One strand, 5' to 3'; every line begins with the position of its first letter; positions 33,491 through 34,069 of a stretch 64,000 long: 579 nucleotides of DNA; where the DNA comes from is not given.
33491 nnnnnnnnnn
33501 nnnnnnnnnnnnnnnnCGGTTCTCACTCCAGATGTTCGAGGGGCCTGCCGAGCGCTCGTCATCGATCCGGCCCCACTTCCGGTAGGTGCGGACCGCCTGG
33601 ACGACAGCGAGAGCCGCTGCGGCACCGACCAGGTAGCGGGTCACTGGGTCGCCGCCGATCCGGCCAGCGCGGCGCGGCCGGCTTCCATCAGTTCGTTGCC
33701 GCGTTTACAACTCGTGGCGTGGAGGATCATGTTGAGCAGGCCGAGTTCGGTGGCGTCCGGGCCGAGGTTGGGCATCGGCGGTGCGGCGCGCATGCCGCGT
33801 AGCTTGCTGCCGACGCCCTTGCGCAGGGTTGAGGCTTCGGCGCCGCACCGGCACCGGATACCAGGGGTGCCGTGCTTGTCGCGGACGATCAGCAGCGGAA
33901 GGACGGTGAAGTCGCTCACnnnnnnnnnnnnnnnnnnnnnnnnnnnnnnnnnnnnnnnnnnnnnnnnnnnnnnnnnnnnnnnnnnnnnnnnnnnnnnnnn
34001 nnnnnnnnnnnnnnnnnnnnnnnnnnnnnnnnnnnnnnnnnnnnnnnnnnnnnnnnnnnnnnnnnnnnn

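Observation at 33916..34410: SPOUT (SpoU/TrmH-like) RNA 2'-O-methyltransferase inside the phage early region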

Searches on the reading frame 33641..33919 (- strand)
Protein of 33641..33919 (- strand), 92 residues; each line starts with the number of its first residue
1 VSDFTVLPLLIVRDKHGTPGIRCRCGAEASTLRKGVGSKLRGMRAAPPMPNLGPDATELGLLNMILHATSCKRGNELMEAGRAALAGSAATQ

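Call 12: search_protein_families(library=pfam, proteins=[window:33641-33919:-], max_evalue=0.01)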
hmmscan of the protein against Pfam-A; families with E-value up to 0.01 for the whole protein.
window:33641-33919:- (92 aa): 0 families
